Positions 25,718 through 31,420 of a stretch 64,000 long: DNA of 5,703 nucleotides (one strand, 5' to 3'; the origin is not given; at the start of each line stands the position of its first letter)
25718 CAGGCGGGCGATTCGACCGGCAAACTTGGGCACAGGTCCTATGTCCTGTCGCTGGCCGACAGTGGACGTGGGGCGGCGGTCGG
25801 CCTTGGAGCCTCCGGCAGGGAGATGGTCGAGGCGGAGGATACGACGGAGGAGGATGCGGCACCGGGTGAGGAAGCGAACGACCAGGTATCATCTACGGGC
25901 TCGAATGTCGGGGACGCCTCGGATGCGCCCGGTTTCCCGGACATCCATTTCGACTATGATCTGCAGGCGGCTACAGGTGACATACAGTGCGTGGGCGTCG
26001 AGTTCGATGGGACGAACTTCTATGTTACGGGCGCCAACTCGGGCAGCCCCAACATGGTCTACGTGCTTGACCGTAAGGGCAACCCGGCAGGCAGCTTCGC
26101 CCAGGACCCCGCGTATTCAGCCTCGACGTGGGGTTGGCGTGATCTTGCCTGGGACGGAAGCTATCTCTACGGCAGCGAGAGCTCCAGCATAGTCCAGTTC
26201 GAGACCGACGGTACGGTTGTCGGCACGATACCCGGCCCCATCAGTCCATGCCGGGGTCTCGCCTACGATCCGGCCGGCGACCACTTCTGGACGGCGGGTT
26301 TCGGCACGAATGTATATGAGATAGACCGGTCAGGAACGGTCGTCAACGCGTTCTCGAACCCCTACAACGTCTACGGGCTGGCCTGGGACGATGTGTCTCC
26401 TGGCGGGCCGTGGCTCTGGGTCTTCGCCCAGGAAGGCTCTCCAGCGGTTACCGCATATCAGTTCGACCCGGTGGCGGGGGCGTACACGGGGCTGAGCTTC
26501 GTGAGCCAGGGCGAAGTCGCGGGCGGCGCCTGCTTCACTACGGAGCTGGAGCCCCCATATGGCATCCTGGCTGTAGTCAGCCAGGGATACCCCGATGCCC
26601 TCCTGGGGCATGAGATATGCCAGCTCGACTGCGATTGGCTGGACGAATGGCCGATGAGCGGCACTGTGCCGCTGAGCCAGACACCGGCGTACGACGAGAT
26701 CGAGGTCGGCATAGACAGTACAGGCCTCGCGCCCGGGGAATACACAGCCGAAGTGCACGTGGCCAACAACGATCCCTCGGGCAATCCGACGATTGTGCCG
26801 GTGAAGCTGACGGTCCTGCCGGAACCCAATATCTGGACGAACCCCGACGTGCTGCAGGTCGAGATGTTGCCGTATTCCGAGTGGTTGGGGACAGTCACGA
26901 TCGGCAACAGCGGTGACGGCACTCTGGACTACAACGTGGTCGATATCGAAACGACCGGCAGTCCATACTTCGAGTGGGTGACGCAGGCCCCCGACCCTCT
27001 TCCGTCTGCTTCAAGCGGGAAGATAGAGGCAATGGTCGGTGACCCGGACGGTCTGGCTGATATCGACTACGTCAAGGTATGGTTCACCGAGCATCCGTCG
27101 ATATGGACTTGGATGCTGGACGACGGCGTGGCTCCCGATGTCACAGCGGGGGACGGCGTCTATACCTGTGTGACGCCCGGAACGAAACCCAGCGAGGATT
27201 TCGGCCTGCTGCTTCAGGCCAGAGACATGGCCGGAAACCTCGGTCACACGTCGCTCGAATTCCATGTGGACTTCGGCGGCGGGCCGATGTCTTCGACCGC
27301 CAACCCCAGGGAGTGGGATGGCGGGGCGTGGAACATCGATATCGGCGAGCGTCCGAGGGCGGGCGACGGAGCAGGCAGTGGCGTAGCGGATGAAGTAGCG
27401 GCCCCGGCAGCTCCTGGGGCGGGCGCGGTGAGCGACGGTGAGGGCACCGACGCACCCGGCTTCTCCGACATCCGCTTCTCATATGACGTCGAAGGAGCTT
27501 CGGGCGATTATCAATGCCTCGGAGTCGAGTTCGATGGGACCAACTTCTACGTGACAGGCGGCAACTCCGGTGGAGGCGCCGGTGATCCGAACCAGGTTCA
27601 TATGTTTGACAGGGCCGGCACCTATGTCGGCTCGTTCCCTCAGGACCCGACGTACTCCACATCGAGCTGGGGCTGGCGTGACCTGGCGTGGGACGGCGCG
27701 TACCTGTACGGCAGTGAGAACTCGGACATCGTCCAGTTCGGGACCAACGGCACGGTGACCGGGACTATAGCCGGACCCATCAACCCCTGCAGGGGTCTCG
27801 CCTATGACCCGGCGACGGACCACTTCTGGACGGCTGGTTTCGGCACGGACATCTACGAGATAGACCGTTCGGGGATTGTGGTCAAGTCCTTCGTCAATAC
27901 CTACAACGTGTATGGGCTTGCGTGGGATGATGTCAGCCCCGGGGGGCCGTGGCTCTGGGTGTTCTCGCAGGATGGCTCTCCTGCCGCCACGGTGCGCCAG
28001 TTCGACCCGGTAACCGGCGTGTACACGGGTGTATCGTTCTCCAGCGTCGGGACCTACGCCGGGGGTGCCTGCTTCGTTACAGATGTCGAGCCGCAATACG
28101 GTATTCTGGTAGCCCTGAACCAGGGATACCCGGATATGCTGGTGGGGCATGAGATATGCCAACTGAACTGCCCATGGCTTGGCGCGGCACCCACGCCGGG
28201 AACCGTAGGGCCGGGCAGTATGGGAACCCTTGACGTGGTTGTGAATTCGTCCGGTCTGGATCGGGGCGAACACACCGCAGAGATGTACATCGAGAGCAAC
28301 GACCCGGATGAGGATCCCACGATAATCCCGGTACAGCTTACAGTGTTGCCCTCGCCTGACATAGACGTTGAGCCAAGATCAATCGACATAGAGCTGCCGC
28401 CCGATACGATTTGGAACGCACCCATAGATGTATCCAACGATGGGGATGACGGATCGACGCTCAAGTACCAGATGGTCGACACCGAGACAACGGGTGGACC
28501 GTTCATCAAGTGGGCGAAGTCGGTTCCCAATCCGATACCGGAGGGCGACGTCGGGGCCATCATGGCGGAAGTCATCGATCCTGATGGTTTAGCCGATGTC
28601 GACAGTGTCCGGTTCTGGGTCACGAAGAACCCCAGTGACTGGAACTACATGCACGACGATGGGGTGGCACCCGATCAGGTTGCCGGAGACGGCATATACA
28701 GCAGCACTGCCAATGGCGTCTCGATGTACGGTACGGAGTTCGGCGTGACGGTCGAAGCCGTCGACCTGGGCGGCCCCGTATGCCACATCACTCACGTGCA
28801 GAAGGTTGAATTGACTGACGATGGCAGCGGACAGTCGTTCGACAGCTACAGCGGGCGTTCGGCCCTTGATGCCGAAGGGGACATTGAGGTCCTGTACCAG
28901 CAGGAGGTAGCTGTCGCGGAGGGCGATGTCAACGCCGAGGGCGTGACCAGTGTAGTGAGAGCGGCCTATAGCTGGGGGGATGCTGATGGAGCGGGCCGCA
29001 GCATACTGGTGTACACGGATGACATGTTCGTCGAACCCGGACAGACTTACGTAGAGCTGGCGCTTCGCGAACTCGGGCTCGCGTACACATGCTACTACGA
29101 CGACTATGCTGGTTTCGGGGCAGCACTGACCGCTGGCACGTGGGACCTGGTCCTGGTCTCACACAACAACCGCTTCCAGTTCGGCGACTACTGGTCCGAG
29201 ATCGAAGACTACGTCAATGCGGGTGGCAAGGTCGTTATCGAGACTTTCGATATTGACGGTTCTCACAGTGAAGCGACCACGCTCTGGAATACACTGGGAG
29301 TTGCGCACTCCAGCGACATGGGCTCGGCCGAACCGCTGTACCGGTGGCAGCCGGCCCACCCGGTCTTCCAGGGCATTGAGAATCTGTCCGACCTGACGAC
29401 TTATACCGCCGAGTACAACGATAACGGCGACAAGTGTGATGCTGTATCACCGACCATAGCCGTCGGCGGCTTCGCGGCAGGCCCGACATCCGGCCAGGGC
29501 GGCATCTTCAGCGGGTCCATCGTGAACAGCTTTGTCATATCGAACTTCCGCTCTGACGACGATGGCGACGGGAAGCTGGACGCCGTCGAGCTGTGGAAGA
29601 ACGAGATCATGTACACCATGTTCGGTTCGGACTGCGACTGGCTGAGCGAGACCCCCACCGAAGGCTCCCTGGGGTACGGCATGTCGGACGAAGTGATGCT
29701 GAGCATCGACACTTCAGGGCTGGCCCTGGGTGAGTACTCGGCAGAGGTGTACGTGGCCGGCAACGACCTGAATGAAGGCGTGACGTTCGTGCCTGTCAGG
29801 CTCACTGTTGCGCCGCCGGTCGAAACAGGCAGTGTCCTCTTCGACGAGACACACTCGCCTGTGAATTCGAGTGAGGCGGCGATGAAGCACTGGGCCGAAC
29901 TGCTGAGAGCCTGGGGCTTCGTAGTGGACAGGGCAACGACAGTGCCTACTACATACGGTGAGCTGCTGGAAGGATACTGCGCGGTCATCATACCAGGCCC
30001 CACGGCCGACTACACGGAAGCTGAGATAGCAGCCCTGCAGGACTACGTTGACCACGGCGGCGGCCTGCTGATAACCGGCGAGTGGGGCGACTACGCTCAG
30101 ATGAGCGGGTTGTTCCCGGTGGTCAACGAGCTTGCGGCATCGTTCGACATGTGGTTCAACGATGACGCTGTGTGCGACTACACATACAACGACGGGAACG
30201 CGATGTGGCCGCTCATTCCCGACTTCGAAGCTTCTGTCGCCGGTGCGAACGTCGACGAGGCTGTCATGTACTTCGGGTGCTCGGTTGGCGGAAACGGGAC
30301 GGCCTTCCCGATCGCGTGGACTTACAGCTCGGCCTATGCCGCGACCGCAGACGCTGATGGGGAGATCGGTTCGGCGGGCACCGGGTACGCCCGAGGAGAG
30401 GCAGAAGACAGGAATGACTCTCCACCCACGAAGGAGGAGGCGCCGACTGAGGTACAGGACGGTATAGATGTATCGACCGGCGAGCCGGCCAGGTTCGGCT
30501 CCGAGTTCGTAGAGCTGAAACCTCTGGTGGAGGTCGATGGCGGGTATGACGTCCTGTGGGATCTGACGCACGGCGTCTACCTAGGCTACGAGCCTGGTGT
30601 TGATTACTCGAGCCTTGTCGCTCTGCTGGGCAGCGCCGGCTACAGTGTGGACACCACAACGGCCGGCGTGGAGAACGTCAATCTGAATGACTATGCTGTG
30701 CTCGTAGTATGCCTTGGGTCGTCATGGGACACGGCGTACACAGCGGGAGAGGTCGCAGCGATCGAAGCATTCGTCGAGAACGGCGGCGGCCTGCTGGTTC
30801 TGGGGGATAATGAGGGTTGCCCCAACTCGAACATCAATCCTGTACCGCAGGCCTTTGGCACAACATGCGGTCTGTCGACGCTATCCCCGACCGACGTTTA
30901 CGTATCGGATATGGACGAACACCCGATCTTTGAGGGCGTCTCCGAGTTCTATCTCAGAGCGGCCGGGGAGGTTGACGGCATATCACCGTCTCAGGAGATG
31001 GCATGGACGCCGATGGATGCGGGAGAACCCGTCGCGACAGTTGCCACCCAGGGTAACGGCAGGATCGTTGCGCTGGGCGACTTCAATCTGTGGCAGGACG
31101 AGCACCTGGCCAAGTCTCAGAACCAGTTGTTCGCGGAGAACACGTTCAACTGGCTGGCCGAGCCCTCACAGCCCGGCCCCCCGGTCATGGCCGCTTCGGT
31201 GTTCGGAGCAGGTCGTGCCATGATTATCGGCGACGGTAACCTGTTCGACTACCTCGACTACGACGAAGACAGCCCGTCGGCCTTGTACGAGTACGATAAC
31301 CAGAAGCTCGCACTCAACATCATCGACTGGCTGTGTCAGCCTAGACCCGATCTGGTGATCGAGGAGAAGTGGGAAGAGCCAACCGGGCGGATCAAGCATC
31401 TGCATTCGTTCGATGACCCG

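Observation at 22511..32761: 3423-aa secreted protein fusing a gingipain-like C25 peptidase domain, repeated modules, GATase1/ThuA-like domains, CARDB, DUF11 and a C-terminal dockerin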

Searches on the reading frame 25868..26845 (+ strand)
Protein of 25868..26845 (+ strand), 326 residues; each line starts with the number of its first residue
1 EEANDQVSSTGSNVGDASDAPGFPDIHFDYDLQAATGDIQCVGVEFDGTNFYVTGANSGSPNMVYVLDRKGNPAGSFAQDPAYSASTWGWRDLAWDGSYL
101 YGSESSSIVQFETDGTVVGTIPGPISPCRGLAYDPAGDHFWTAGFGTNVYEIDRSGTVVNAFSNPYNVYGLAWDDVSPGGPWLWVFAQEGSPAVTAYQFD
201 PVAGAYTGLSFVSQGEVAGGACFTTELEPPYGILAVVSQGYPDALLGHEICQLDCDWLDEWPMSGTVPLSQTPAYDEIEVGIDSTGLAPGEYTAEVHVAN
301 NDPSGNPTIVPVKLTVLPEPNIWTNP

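Call 11: search_protein_families(library=pfam, proteins=[window:25868-26845:+], max_evalue=1)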
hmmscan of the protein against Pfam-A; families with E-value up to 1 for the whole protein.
window:25868-26845:+ (326 aa): 3 families
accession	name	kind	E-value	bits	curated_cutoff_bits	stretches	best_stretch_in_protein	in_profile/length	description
PF21959.2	DUF6923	-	0.0011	19.3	27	1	46-146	94-186/234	Repeat of unknown function (DUF6923)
PF23389.1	Beta-prop_WDR19_1st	-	0.12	11.8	27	1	136-175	9-48/325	WDR19 first beta-propeller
PF07366.18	SnoaL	-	0.23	11.7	28.4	1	22-49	53-80/126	SnoaL-like polyketide cyclase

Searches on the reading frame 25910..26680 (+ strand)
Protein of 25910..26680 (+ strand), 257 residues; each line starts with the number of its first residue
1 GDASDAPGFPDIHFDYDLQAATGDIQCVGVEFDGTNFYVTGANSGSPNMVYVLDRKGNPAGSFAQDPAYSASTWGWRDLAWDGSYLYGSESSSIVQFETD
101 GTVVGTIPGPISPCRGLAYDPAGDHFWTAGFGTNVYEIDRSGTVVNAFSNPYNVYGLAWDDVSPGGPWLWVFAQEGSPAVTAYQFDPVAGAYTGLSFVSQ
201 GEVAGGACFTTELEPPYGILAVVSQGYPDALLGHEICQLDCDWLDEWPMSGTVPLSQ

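Call 39: search_solved_structures(query=window:25910-26680:+, max_evalue=10, show_alignments=1)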
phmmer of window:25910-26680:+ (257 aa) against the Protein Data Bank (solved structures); distinct sequences matched with E-value up to 10: 16.
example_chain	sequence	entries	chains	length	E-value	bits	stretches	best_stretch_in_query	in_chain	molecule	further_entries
2ymu_A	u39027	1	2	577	3.9e-13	52.8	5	67-160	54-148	WD-40 REPEAT PROTEIN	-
6r60_A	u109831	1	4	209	0.0062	19.4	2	70-160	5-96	WD-40 repeat protein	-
6r5y_A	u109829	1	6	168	0.027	17.3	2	68-145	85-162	WD-40 repeat protein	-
3uo7_A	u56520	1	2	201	0.052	16.3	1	93-141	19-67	G/T mismatch-specific thymine DNA glycosylase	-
4jgc_A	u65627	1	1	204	0.054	16.3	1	93-141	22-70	G/T mismatch-specific thymine DNA glycosylase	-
9n7q_H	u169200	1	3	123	0.066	16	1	151-193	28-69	ST15 Heavy Chain Fab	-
6u15_A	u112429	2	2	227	0.067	16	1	93-141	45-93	G/T mismatch-specific thymine DNA glycosylase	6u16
3uob_A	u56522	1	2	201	0.1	15.4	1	93-141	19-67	G/T mismatch-specific thymine DNA glycosylase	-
2rba_A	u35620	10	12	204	0.1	15.4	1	93-141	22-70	G/T mismatch-specific thymine DNA glycosylase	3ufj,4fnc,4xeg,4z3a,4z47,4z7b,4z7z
1wyw_A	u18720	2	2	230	0.1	15.4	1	93-141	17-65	G/T mismatch-specific thymine DNA glycosylase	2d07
9lhp_A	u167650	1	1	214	0.11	15.3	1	93-141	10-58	G/T mismatch-specific thymine DNA glycosylase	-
5ff8_A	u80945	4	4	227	0.13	15.1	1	93-141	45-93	G/T mismatch-specific thymine DNA glycosylase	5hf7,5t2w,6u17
6r5z_A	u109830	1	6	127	0.2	14.4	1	70-160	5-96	9-bladed beta-propeller formed by three 3-bladed fragments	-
5nen_A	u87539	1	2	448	0.4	13.4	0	151-195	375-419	Lipase C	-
1sn0_A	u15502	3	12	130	0.82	12.4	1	41-82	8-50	transthyretin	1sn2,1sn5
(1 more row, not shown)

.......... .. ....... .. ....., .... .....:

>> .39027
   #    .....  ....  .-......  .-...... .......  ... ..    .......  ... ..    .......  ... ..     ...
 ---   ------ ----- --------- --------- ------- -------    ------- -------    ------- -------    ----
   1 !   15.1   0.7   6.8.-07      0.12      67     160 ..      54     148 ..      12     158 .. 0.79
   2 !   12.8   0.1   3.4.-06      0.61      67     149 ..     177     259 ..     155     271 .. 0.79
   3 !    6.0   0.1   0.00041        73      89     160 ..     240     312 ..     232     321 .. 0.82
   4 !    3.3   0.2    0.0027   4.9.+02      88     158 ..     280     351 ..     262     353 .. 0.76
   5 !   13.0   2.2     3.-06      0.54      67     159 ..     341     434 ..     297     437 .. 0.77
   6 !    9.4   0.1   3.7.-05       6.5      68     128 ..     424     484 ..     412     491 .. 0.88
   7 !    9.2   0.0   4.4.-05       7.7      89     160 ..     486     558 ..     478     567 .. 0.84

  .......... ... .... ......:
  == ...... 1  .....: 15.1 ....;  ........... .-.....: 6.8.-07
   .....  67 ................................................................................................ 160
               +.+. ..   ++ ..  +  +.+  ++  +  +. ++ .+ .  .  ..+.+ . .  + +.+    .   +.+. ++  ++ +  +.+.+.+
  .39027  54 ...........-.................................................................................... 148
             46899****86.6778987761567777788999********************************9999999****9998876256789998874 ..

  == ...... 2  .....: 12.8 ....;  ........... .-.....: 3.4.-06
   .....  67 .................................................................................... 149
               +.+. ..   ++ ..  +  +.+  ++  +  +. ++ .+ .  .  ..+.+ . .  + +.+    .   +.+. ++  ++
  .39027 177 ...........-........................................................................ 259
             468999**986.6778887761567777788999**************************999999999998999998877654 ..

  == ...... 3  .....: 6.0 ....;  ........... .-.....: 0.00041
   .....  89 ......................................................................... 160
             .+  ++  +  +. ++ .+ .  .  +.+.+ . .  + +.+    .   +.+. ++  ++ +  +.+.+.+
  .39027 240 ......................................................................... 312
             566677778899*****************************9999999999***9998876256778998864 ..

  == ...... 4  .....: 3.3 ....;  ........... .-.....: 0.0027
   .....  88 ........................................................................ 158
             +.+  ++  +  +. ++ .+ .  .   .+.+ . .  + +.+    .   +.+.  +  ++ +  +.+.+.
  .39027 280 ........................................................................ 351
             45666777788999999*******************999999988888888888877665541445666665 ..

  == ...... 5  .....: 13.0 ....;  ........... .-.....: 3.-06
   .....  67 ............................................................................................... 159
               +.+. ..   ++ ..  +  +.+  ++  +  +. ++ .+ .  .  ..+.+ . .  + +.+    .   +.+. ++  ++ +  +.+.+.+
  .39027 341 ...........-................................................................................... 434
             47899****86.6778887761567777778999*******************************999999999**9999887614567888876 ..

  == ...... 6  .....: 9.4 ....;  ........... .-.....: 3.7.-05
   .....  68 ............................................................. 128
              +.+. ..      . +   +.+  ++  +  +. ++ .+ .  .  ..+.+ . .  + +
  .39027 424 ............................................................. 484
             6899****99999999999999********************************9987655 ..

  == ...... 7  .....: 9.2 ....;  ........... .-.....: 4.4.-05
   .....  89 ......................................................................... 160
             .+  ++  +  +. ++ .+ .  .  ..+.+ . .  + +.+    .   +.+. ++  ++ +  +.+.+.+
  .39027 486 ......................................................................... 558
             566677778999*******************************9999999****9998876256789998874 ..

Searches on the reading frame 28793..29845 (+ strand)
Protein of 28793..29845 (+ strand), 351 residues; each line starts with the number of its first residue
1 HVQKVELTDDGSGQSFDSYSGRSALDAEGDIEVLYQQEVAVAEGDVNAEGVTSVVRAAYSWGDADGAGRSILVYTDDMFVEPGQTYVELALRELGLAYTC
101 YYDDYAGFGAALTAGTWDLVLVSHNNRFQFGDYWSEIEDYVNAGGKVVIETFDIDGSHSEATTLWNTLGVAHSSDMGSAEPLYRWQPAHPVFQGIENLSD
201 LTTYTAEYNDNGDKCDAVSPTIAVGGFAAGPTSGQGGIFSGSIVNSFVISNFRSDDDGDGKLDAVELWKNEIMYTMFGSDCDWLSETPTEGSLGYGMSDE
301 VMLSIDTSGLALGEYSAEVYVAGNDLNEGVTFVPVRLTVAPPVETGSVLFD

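Call 11: search_protein_families(library=pfam, proteins=[window:28793-29845:+], max_evalue=1)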
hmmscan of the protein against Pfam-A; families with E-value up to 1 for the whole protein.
window:28793-29845:+ (351 aa): 2 families
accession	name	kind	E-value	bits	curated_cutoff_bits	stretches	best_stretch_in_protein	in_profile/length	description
PF19190.6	BACON_2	-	0.0016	18.7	25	1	264-323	25-83/94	Viral BACON domain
PF09960.14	DUF2194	-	0.17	10.6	30.4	1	84-173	54-139/582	Uncharacterised protein conserved in bacteria (DUF2194)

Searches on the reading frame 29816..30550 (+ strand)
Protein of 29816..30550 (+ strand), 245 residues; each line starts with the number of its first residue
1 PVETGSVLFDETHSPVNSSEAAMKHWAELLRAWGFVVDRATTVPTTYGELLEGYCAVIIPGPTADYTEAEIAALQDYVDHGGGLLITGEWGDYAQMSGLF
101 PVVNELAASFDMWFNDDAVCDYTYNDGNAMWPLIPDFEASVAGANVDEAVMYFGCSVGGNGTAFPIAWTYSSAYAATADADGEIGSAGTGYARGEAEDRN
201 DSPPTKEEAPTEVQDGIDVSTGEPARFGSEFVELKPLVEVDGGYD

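Call 11: search_protein_families(library=pfam, proteins=[window:29816-30550:+], max_evalue=1)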
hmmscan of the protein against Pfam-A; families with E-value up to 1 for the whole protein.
window:29816-30550:+ (245 aa): 8 families
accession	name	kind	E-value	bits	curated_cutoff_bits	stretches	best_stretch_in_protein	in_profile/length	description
PF23355.1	IFT52_GIFT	-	1.7e-06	27.8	27.2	1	7-124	2-113/246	IFT52 GIFT domain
PF09822.16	ABC_transp_aux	-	3.2e-06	27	34.7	1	51-91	43-83/288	ABC-type uncharacterized transport system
PF14258.12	DUF4350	-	2.9e-05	24.9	30.4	1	25-94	11-78/181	Domain of unknown function (DUF4350)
PF06283.17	ThuA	-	0.00026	21.8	33.4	1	16-85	13-83/209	Trehalose utilisation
PF23090.1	MBTPS1_4th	-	0.05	13.5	27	1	28-97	50-118/275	MBTPS1, fourth GATase-like domain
PF20254.3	DMFA2_C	-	0.082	12.7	27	1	19-88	143-212/374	N,N-dimethylformamidase beta subunit-like, C-terminal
PF13709.12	DUF4159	-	0.21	11.5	25.9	1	63-89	62-89/202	Domain of unknown function (DUF4159)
PF09960.14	DUF2194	-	0.33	9.7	30.4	1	47-97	78-128/582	Uncharacterised protein conserved in bacteria (DUF2194)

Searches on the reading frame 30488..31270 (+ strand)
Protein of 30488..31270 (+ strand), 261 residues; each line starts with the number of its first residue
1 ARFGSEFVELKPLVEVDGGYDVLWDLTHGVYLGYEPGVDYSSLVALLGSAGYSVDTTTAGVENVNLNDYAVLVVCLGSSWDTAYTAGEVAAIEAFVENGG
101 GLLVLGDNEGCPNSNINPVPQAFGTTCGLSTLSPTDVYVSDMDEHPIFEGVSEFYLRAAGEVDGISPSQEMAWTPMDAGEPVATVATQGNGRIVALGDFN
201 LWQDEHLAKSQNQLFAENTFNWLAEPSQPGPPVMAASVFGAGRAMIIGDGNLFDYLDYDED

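Call 11: search_protein_families(library=pfam, proteins=[window:30488-31270:+], max_evalue=1)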
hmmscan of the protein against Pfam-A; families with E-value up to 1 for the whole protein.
window:30488-31270:+ (261 aa): 8 families
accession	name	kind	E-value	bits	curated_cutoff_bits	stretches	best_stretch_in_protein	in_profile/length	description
PF14258.12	DUF4350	-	1.9e-09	38.5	30.4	1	40-218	9-179/181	Domain of unknown function (DUF4350)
PF23355.1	IFT52_GIFT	-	6.4e-07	29.1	27.2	2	53-124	30-100/246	IFT52 GIFT domain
PF09822.16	ABC_transp_aux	-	7.6e-05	22.5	34.7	1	46-108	25-82/288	ABC-type uncharacterized transport system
PF06283.17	ThuA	-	0.00028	21.7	33.4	1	45-193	25-181/209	Trehalose utilisation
PF03345.20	OST48_N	-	0.0015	18.3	36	1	173-222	189-245/246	OST48, N-terminal domain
PF23090.1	MBTPS1_4th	-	0.0018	18.2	27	1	38-107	43-110/275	MBTPS1, fourth GATase-like domain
PF24157.1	DUF7408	-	0.0092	16.4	27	1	76-197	43-153/174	Domain of unknown function (DUF7408)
PF20254.3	DMFA2_C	-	0.072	12.9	27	1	42-118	148-224/374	N,N-dimethylformamidase beta subunit-like, C-terminal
